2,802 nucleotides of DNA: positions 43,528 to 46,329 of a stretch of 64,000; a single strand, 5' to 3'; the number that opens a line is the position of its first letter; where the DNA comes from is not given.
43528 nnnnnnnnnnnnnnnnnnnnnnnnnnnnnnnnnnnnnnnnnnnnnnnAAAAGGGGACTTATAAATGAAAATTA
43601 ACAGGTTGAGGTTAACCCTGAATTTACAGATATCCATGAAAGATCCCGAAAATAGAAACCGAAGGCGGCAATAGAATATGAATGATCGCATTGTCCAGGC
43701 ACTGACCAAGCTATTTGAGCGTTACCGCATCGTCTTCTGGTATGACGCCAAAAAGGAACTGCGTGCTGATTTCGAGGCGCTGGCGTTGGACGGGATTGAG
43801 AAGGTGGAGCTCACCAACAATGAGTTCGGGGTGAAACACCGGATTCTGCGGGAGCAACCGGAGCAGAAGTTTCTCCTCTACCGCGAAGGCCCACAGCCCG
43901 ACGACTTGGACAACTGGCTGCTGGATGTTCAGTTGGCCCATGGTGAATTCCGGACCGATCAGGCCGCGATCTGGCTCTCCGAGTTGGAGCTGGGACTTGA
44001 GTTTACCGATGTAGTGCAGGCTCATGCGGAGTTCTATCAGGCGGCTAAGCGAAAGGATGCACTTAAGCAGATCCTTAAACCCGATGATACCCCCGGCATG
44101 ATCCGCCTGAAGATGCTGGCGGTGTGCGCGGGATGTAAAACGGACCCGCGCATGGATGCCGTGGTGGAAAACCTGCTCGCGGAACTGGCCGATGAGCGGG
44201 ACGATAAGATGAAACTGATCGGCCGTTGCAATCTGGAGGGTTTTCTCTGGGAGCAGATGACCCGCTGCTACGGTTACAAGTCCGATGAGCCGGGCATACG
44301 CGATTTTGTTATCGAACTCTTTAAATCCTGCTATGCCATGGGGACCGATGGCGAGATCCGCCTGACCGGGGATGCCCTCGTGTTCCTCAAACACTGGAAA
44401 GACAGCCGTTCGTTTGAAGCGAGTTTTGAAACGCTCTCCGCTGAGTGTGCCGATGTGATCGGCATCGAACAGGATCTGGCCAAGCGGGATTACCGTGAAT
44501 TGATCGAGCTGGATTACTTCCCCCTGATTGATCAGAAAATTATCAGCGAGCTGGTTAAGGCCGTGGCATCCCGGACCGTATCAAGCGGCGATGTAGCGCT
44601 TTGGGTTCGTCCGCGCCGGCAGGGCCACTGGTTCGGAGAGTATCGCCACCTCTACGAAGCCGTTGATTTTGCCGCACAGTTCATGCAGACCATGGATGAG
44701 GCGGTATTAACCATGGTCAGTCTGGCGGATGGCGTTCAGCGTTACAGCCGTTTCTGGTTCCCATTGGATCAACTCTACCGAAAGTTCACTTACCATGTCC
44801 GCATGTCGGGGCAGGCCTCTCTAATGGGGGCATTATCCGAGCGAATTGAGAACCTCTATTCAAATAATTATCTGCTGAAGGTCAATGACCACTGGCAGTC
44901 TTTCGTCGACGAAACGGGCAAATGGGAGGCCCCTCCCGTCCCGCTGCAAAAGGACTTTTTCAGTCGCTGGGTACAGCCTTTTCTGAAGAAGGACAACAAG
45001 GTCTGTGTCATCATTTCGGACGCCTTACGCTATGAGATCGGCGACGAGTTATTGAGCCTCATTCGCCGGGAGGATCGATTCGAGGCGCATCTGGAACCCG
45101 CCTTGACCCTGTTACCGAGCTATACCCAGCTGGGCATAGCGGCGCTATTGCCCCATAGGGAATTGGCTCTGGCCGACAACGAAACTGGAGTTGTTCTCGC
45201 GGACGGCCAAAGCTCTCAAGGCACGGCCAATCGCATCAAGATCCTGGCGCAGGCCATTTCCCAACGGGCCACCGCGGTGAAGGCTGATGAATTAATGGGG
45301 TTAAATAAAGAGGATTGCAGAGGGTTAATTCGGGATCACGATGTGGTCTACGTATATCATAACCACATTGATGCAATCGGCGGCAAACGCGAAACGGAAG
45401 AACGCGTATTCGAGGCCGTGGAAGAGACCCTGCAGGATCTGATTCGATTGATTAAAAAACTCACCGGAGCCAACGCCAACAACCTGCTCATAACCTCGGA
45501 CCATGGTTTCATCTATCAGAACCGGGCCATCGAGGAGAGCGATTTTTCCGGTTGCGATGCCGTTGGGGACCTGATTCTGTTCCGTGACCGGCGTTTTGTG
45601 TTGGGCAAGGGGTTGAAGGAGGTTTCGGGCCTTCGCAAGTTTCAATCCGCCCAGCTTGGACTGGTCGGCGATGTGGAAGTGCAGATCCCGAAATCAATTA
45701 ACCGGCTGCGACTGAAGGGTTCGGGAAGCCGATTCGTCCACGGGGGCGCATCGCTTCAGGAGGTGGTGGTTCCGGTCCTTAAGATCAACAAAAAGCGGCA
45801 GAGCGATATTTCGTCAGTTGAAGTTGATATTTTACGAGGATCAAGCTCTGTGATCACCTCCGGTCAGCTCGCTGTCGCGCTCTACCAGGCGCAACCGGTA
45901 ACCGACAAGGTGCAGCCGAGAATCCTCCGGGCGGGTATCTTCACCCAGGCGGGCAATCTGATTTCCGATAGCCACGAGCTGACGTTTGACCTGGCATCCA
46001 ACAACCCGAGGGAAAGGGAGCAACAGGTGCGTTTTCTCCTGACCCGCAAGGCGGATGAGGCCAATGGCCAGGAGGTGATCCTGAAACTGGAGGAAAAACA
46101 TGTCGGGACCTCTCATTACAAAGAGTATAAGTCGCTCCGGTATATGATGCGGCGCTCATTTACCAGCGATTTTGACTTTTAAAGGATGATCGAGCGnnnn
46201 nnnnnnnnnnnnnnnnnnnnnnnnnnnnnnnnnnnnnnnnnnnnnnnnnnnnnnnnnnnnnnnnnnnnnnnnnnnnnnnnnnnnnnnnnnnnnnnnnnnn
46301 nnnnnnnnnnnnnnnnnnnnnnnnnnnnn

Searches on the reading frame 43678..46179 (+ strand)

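Call 8: search_protein_families(library=pfam, proteins=[window:43678-46179:+], max_evalue=0.001)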
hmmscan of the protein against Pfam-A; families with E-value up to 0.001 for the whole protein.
window:43678-46179:+ (834 aa): 2 families
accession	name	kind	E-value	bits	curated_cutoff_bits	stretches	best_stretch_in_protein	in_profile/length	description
PF08665.17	PglZ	-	3.3e-65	219.8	25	1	440-617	1-178/179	PglZ domain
PF01663.27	Phosphodiest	-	2.8e-05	24.3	23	1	539-615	157-227/342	Type I phosphodiesterase / nucleotide pyrophosphatase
